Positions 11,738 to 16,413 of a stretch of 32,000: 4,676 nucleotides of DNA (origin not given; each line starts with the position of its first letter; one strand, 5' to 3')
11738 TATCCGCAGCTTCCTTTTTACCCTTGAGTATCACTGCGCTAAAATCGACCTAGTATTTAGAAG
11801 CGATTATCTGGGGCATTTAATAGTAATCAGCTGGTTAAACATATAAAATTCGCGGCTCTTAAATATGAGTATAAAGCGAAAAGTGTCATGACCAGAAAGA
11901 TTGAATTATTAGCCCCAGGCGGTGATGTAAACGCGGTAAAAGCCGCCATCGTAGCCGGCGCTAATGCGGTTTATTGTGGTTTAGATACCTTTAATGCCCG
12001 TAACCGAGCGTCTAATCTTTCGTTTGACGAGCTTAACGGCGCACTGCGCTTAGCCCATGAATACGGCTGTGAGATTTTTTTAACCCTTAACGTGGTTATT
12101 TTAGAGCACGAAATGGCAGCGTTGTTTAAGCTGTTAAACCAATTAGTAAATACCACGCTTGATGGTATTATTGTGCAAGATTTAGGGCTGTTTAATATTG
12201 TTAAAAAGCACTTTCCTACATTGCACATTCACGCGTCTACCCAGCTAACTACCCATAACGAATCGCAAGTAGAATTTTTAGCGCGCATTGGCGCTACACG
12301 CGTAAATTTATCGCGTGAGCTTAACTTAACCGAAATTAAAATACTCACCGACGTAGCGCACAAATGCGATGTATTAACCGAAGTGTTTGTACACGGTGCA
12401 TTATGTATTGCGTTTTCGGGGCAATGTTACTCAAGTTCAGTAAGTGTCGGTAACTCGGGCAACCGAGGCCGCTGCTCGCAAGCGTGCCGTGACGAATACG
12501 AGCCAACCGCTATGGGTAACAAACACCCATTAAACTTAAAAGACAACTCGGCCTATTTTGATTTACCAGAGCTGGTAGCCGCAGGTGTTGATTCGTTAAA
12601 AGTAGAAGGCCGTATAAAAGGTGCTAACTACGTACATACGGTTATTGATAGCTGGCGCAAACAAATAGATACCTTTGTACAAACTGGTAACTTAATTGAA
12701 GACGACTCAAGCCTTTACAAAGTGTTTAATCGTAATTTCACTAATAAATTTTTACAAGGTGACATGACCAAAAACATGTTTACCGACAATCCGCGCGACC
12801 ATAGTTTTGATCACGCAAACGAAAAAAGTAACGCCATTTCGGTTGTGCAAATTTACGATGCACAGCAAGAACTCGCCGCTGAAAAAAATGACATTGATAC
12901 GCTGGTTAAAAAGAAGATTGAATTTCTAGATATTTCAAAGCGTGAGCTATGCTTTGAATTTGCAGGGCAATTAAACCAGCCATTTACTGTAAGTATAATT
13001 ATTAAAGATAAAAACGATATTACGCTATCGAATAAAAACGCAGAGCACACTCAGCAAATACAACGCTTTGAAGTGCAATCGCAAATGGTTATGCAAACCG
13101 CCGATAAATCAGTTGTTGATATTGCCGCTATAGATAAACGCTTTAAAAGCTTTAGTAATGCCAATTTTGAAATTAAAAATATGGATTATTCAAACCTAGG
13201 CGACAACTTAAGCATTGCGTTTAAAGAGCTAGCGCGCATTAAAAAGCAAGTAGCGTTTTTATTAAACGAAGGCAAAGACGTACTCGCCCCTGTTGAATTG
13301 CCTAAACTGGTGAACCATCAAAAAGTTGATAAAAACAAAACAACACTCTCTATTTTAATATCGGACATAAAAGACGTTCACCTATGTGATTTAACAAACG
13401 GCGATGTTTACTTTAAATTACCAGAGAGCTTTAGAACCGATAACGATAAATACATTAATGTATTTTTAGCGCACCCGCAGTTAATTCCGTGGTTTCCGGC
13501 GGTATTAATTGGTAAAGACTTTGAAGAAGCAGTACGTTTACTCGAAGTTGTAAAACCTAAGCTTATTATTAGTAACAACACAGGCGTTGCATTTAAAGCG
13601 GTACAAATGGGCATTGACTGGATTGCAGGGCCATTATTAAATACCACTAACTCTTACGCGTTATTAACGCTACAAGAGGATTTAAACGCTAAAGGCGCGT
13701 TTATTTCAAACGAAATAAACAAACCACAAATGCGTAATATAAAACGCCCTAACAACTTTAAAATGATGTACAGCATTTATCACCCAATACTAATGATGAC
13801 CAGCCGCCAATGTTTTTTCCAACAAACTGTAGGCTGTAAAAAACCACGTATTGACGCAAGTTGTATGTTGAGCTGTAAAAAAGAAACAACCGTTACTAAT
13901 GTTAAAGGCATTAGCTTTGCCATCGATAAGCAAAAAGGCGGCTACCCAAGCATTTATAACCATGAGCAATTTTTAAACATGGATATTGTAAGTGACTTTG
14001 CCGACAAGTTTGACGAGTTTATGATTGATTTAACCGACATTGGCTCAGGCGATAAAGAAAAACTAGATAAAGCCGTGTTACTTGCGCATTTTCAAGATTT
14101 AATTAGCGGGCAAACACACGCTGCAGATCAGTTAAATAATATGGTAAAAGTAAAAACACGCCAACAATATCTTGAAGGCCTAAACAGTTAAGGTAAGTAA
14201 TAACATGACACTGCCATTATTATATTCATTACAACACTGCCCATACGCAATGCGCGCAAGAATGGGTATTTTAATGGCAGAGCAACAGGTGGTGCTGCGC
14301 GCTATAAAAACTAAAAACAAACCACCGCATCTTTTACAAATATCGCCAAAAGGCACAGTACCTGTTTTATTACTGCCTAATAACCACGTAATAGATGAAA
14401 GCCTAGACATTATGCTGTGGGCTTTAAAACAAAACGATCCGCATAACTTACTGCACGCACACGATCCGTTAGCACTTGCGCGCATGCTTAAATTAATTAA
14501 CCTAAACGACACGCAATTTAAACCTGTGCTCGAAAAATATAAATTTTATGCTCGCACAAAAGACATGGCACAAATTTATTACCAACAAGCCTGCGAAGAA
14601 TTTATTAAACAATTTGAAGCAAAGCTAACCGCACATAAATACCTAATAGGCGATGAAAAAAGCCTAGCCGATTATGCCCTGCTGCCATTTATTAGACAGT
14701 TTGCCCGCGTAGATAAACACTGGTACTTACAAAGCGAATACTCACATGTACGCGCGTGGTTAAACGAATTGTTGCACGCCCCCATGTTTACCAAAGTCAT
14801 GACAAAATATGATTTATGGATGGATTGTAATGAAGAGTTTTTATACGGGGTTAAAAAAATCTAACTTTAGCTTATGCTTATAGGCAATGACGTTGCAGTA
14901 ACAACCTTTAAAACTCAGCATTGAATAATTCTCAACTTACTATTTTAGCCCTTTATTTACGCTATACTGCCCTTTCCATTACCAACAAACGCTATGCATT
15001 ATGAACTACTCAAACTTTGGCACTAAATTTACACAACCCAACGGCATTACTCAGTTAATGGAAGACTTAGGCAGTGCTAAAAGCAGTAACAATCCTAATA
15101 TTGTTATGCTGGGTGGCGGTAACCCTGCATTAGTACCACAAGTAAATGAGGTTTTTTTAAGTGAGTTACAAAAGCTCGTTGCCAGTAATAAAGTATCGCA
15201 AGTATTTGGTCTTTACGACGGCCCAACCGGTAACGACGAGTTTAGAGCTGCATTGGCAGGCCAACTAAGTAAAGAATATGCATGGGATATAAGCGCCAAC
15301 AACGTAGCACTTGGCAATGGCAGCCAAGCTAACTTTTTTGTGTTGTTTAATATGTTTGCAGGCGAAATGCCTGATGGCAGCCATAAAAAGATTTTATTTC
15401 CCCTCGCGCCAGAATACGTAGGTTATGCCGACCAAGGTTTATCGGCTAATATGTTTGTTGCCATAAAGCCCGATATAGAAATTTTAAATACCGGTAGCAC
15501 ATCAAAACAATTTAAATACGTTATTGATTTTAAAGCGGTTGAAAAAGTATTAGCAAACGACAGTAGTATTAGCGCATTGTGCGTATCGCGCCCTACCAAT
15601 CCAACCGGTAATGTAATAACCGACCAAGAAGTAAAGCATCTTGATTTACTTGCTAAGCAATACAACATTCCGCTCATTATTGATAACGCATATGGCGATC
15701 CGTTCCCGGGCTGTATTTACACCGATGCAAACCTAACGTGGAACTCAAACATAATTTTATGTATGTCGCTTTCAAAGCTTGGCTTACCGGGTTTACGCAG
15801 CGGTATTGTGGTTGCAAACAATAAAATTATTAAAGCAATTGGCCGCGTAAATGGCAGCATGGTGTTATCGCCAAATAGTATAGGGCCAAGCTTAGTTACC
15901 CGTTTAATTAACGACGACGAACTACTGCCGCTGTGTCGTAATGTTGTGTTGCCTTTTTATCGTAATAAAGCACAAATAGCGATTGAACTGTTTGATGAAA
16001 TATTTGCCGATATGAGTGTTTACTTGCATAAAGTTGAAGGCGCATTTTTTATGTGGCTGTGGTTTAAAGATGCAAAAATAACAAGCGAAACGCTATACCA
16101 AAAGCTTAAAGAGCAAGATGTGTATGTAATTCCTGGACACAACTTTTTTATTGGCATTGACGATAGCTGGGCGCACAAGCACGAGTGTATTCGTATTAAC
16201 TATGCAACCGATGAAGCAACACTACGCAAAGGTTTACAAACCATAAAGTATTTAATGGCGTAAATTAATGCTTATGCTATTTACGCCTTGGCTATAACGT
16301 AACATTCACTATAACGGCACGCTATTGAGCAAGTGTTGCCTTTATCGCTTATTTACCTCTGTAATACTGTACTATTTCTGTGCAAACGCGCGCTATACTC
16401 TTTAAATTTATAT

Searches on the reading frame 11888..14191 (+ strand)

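Call 9: search_protein_families(library=pfam, proteins=[window:11888-14191:+], max_evalue=0.001)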
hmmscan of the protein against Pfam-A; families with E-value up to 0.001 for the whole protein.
window:11888-14191:+ (767 aa): 1 family
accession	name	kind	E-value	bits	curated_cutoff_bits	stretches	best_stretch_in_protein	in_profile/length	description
PF01136.24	Peptidase_U32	-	1.1e-71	241.3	22.4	2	77-292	2-230/233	Peptidase family U32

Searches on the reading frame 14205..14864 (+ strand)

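Call 9: search_protein_families(library=pfam, proteins=[window:14205-14864:+], max_evalue=0.001)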
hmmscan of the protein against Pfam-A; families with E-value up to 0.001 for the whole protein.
window:14205-14864:+ (219 aa): 6 families
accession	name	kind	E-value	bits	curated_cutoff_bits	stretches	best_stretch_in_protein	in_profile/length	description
PF13417.12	GST_N_3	-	1.7e-12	47.9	22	1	6-76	1-70/75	Glutathione S-transferase, N-terminal domain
PF13409.12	GST_N_2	-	2.9e-11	44.3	25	1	11-73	1-67/70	Glutathione S-transferase, N-terminal domain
PF00043.30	GST_C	-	1.2e-09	38.7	20.7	1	130-193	31-93/93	Glutathione S-transferase, C-terminal domain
PF13410.11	GST_C_2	-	2.5e-08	34.4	24.9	1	127-187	8-68/69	Glutathione S-transferase, C-terminal domain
PF14497.11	GST_C_3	-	7.3e-06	26.6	21.6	1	116-190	16-92/104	Glutathione S-transferase, C-terminal domain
PF02798.26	GST_N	-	0.00097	19.9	20.9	0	6-70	5-71/76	Glutathione S-transferase, N-terminal domain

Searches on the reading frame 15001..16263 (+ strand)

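Call 9: search_protein_families(library=pfam, proteins=[window:15001-16263:+], max_evalue=0.001)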
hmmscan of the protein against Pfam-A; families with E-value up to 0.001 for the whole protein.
window:15001-16263:+ (420 aa): 1 family
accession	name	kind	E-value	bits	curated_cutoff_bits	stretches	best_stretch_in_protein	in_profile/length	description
PF00155.27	Aminotran_1_2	-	1.6e-31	110.2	19.7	1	63-415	29-361/361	Aminotransferase class I and II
